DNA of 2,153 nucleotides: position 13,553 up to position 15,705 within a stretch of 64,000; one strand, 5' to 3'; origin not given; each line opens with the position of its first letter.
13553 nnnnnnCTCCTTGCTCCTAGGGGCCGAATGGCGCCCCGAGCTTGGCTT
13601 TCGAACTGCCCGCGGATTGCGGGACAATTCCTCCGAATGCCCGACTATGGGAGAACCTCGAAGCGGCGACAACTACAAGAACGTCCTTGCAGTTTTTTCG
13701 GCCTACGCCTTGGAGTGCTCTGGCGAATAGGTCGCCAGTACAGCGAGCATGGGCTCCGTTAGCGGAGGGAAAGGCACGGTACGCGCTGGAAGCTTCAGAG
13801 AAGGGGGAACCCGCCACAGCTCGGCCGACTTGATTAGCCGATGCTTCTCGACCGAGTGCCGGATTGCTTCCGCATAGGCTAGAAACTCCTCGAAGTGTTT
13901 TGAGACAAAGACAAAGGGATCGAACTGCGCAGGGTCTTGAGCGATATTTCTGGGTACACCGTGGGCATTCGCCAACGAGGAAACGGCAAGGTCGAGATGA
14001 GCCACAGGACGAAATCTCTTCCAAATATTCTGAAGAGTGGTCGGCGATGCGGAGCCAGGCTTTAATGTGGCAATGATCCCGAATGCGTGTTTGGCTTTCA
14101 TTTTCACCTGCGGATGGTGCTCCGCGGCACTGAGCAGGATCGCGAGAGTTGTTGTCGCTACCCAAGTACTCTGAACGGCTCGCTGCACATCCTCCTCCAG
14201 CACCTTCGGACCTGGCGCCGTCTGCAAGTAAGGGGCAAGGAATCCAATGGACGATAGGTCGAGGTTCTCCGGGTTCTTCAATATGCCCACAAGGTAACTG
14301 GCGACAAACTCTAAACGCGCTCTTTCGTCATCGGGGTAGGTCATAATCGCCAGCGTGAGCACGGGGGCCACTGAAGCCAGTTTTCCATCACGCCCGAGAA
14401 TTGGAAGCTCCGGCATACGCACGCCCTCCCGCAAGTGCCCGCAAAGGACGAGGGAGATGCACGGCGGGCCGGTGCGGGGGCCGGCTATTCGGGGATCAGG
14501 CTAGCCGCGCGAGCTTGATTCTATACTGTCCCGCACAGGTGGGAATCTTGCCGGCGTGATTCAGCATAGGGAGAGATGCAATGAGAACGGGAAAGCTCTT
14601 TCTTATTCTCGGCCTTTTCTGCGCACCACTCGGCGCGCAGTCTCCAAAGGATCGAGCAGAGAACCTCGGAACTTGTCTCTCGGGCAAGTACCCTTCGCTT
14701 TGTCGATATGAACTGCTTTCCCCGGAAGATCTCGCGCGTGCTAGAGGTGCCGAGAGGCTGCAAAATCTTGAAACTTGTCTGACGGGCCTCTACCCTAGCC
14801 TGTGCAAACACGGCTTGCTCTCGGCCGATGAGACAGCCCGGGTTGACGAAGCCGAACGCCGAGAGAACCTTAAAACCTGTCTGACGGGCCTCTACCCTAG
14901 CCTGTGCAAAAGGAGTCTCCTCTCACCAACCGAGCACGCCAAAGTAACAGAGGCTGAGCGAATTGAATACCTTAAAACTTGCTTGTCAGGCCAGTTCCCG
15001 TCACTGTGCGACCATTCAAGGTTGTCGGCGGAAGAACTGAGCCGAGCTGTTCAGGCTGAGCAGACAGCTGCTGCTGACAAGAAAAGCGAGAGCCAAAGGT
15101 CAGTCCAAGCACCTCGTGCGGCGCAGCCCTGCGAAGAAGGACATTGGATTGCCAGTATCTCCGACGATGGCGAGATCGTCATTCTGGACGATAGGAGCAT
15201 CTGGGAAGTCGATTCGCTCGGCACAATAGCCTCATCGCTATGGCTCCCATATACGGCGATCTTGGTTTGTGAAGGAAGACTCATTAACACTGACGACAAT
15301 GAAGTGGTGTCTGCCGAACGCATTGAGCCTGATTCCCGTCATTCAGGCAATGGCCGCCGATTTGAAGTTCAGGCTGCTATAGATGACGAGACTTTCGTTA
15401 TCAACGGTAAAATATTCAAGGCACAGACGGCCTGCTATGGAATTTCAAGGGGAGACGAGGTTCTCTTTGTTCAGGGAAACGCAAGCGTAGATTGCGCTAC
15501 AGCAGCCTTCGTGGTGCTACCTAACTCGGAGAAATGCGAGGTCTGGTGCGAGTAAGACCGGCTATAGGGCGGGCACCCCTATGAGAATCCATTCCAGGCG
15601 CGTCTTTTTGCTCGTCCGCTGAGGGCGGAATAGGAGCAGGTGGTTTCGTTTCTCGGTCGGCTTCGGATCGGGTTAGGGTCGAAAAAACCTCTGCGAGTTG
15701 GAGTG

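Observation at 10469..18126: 7.66 kb integrative element inserted into the 3' end of tRNA-Leu(TAA), bounded by a 56-nt imperfect direct repeat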

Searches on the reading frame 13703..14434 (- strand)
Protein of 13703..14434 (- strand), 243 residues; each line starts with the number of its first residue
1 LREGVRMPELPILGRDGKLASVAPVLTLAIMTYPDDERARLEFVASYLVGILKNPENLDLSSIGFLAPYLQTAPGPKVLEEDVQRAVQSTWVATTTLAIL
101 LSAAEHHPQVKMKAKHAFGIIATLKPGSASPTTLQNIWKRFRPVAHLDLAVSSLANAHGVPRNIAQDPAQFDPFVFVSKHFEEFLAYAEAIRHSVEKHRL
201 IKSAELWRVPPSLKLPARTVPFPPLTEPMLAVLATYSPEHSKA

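Call 9: search_protein_families(library=phrogs, max_evalue=0.01, proteins=[window:13703-14434:-])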
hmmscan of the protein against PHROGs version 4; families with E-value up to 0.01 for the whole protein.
window:13703-14434:- (243 aa): 0 families

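Call 10: search_protein_families(library=pfam, max_evalue=0.01, proteins=[window:13703-14434:-])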
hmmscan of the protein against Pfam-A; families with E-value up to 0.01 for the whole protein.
window:13703-14434:- (243 aa): 0 families

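Call 33: search_protein_families(library=pfam, max_evalue=5, proteins=[window:13703-14434:-])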
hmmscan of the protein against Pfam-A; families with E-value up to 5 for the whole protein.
window:13703-14434:- (243 aa): 0 families

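Call 34: find_homologous_proteins(query=window:13703-14434:-)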
Query window:13703-14434:- (243 aa): 5 proteins with E <= 0.001 among 4138 candidates.
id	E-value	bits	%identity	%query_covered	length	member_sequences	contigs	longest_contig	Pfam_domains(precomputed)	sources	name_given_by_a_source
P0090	1.1e-150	518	100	98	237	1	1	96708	-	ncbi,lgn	-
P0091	2.6e-110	386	77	98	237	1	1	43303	-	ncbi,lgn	-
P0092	2.6e-87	311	63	96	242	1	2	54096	-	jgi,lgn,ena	-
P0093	4.3e-86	307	62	96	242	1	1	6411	-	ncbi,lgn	-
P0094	2.1e-60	223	49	97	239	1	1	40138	-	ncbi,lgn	-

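Call 35: find_encoding_contigs(protein=P0090, flank=10000, max_places=3)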
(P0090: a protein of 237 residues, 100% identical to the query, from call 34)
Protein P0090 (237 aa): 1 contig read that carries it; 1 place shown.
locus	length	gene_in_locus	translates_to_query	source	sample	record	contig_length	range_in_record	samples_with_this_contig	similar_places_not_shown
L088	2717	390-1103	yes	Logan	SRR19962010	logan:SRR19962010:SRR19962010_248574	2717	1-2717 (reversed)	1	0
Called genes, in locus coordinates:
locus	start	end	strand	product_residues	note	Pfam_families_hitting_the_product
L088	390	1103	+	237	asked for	-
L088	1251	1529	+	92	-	-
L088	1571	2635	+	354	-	PF13481:AAA_25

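Call 36: find_encoding_contigs(protein=P0092, flank=10000, max_places=3)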
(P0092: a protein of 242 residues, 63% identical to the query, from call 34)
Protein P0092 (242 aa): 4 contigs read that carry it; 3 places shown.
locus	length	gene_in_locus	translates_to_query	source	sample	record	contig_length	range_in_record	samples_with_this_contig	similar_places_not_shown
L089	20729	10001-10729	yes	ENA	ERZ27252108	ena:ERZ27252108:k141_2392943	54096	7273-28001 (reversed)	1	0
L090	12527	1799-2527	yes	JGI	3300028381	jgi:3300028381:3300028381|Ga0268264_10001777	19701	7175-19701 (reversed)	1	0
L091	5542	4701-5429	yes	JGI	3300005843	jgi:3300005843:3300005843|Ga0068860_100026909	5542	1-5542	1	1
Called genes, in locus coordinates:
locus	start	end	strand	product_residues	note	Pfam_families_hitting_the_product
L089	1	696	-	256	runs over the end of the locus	PF02602:HEM4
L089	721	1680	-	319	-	PF01379:Porphobil_deam, PF03900:Porphobil_deamC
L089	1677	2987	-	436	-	PF05201:GlutR_N, PF01488:Shikimate_DH, PF13241:NAD_binding_7 (weak), PF03807:F420_oxidored (weak), PF13460:NAD_binding_10 (faint), PF00745:GlutR_dimer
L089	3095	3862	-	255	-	PF01578:Cytochrom_C_asm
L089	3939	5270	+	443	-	PF00709:Adenylsucc_synt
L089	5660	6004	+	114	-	-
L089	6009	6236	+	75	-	-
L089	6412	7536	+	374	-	PF00589:Phage_integrase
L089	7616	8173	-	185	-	-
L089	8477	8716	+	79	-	-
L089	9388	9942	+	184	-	-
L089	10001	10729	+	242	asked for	-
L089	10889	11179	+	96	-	-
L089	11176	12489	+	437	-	PF13481:AAA_25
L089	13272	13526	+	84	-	-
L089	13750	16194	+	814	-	PF12704:MacB_PCD, PF02687:FtsX, PF12704:MacB_PCD, PF02687:FtsX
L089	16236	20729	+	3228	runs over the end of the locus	PF00501:AMP-binding, PF23024:AMP-dom_DIP2-like, PF00109:ketoacyl-synt, PF00550:PP-binding, PF02801:Ketoacyl-synt_C, PF16197:KAsynt_C_assoc, PF00698:Acyl_transf_1, PF22336:RhiE-like_linker, +7 more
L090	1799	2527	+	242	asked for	-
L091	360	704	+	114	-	-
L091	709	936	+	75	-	-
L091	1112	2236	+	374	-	PF00589:Phage_integrase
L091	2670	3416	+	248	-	-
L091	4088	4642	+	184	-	-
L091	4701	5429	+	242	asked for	-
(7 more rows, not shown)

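Call 37: find_encoding_contigs(protein=P0094, flank=10000, max_places=3)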
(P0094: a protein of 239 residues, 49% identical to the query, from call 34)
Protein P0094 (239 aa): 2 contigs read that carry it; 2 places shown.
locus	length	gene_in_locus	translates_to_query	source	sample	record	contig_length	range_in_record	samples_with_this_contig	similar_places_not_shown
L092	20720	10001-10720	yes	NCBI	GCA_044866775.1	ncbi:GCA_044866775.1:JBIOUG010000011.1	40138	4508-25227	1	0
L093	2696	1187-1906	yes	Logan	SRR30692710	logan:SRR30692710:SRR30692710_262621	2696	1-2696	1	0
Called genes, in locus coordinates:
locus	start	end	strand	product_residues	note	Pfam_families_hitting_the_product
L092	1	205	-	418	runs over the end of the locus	PF00346:Complex1_49kDa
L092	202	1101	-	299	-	PF00329:Complex1_30kDa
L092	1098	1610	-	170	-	PF01058:Oxidored_q6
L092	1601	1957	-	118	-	PF00507:Oxidored_q4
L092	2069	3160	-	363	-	PF02636:Methyltransf_28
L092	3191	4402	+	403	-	PF00294:PfkB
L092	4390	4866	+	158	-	PF01467:CTP_transf_like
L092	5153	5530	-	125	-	PF10012:DUF2255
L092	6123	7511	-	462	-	PF04326:SLFN_AlbA_2 (faint)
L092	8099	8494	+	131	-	PF08845:SymE_toxin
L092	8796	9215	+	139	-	-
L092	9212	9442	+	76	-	PF13560:HTH_31 (weak), PF01381:HTH_3 (faint)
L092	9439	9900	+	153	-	-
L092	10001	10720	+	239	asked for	-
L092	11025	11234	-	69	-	PF21983:NikA-like (weak), PF08681:TacA1 (weak)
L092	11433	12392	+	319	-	-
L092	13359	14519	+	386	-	PF01075:Glyco_transf_9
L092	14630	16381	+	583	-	PF05157:MshEN, PF00437:T2SSE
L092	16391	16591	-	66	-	-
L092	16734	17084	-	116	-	-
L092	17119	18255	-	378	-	-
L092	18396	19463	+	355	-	-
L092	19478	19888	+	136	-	-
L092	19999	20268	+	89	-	PF11747:RebB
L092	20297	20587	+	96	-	PF11747:RebB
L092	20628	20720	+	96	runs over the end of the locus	PF11747:RebB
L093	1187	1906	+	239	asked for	-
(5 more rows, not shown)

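Call 38: find_encoding_contigs(protein=P0093, flank=10000, max_places=3)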
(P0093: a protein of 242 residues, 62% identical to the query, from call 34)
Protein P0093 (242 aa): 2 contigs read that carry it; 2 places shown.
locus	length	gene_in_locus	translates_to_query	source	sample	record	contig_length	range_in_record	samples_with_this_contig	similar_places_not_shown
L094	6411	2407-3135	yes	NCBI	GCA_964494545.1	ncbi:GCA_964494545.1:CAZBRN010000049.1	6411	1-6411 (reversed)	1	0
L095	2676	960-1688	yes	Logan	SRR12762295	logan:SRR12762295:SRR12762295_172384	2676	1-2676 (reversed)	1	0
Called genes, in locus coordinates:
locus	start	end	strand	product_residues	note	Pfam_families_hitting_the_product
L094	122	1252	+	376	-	PF00589:Phage_integrase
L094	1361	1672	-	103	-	-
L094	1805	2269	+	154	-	-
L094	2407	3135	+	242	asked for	-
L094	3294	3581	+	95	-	-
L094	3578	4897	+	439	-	PF13481:AAA_25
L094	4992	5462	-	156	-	-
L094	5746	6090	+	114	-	-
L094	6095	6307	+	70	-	-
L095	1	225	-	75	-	?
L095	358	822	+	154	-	-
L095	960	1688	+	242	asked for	-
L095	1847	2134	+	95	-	-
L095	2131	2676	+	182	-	?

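Call 53: predict_structure(alignment_id=A3)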
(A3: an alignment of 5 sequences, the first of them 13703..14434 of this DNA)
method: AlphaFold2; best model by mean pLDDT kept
length: 243 residues; sequences in the alignment: 5
mean_pLDDT: 45.2   pTM: 0.45
mean pLDDT of the five models: 45.2, 41.8, 41.4, 38.6, 38.4
residues with pLDDT >= 90: 0; 70-90: 3; 50-70: 77; < 50: 163
segments of 3 or more residues with pLDDT < 50: 1-95, 106-129, 141-145, 200-223, 233-243
pLDDT, mean of each block of 10 residues (from residue 1): 28 34 42 40 40 35 31 33 39 49 49 46 43 52 50 66 62 57 58 56 41 41 51 46 32
secondary structure, 60 per line:
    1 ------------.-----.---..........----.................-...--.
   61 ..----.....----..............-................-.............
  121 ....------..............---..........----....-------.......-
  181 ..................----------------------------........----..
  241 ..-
elements in order: H23-32 H37-53 H67-71 H76-89 H91-106 H108-124 H131-144 H148-157 H162-165 H173-179 H181-198 H227-234 H239-242

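Call 55: find_related_loci(query=A3, collection=viral_contigs, flank=10000)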
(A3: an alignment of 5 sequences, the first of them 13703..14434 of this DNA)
Query A3 (243 aa) in viral_contigs; peptide patterns used: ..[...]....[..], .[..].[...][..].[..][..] (x = any residue, [..] = any of these).
34 stretches matched a pattern, but none encodes a relative of the query by tblastn (E <= 1e-3).

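Call 62: search_protein_representatives(alignment_id=A3)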
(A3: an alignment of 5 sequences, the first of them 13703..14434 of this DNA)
Query: 5 sequences, 236 profile positions. Proteins with E-value up to 0.001 (for the whole library): 336; up to 1e-10: 64; up to 1e-30: 10. The best 150 are listed.
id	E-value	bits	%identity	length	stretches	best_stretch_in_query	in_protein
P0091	2.5e-128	442.9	-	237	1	1-236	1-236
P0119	9.7e-72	257.7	-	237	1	1-235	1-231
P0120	2.6e-53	197.4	-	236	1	1-236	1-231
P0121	6.2e-45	170.0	-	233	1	1-236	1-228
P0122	7.3e-40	153.4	-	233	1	1-236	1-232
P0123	1.1e-33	133.2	-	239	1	1-231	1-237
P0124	1.4e-33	132.8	-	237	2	1-144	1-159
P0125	3.5e-33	131.5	-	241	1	1-233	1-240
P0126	7.7e-33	130.4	-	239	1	1-236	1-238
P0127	1.6e-31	126.1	-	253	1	2-235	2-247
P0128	1.1e-30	123.4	-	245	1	1-236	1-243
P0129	4.6e-30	121.3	-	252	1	1-236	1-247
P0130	1.8e-29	119.3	-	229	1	1-236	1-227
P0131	8.6e-28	113.9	-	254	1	1-235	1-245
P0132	4.5e-27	111.5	-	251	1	1-236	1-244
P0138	7.4e-24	101.0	-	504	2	4-236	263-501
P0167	1.2e-12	64.3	-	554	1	3-232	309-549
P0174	6.3e-12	62.0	-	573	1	2-232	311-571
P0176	1.1e-11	61.2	-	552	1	2-234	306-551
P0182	1.1e-10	57.9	-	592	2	63-233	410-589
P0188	3.5e-10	56.3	-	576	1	4-231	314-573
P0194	6.2e-10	55.4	-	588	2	65-232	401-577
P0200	1.4e-09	54.3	-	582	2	62-234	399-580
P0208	2.0e-09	53.7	-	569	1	2-233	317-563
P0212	2.6e-09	53.4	-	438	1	2-232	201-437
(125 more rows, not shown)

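Call 63: search_protein_families(library=pfam, max_evalue=0.001, proteins=[P0138, P0167, P0174, P0176, P0182, P0188, P0194, P0200, P0208, P0212])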
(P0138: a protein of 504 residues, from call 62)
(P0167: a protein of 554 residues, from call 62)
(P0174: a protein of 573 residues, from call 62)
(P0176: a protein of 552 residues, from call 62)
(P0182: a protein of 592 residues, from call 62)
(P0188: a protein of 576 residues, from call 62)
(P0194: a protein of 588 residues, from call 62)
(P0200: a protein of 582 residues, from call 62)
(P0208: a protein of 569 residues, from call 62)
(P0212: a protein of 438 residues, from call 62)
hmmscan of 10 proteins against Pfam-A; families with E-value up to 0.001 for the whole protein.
P0138 (504 aa): 0 families

P0167 (554 aa): 0 families

P0174 (573 aa): 0 families

P0176 (552 aa): 0 families

P0182 (592 aa): 0 families

P0188 (576 aa): 0 families

P0194 (588 aa): 0 families

P0200 (582 aa): 0 families

P0208 (569 aa): 0 families

P0212 (438 aa): 0 families

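Call 77: search_protein_families(library=ncbifam, max_evalue=0.01, proteins=[window:13703-14434:-, L094:3578-4897:+])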
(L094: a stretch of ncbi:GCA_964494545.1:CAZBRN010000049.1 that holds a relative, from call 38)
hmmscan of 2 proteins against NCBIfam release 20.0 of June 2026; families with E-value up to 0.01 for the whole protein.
window:13703-14434:- (243 aa): 0 families

L094:3578-4897:+ (439 aa): 0 families

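Call 78: search_protein_families(library=padloc, max_evalue=0.01, proteins=[window:13703-14434:-, L089:7616-8173:-, L091:2670-3416:+, L089:9388-9942:+, L094:1805-2269:+, L094:1361-1672:-])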
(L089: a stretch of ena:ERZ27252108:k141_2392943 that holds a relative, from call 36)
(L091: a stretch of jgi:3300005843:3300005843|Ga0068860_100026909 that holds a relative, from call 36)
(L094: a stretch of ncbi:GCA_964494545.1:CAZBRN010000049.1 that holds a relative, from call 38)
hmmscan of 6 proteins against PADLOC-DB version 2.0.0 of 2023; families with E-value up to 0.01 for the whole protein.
window:13703-14434:- (243 aa): 0 families

L089:7616-8173:- (185 aa): 0 families

L091:2670-3416:+ (248 aa): 0 families

L089:9388-9942:+ (184 aa): 0 families

L094:1805-2269:+ (154 aa): 0 families

L094:1361-1672:- (103 aa): 0 families

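Call 104: search_protein_families(library=pfam, max_evalue=0.01, proteins=[L089:9388-9942:+, L094:1805-2269:+, L092:11433-12392:+, L092:9439-9900:+])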
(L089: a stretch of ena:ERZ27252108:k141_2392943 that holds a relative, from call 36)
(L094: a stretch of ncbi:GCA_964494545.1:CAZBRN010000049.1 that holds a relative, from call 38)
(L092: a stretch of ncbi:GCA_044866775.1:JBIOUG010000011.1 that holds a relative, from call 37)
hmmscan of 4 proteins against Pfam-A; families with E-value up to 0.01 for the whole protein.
L089:9388-9942:+ (184 aa): 0 families

L094:1805-2269:+ (154 aa): 0 families

L092:11433-12392:+ (319 aa): 1 family
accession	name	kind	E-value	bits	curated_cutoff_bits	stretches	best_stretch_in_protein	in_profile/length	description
PF03400.19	DDE_Tnp_IS1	-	0.00058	20.6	24.1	0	238-268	83-113/131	IS1 transposase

L092:9439-9900:+ (153 aa): 0 families

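Call 105: search_protein_families(library=pfam, max_evalue=5, proteins=[L089:6412-6900:+])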
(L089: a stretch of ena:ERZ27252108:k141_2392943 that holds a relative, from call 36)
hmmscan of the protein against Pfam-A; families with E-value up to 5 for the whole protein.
L089:6412-6900:+ (163 aa): 1 family
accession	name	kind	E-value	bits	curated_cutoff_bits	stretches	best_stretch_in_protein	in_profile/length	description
PF14657.12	Arm-DNA-bind_4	-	0.021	14.9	22.3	1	31-48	25-42/47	Arm DNA-binding domain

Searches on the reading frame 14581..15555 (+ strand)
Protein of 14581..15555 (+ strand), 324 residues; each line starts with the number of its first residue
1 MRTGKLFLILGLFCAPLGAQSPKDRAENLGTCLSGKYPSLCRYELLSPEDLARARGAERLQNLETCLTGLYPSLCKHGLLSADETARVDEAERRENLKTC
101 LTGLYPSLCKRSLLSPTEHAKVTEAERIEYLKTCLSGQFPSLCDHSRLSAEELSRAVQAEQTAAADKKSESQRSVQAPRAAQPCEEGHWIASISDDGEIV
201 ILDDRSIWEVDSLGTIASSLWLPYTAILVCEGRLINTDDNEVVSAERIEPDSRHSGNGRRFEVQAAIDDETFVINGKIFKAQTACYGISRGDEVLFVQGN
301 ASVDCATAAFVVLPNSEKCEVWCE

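Call 9: search_protein_families(library=phrogs, max_evalue=0.01, proteins=[window:14581-15555:+])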
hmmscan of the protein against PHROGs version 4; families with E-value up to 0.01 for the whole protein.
window:14581-15555:+ (324 aa): 0 families

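Call 10: search_protein_families(library=pfam, max_evalue=0.01, proteins=[window:14581-15555:+])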
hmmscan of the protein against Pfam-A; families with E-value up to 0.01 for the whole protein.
window:14581-15555:+ (324 aa): 0 families

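Call 77: search_protein_families(library=ncbifam, max_evalue=0.01, proteins=[window:14581-15555:+])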
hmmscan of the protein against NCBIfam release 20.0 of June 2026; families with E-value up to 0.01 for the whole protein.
window:14581-15555:+ (324 aa): 0 families

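Call 78: search_protein_families(library=padloc, max_evalue=0.01, proteins=[window:14581-15555:+])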
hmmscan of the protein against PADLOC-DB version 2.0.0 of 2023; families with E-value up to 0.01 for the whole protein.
window:14581-15555:+ (324 aa): 0 families
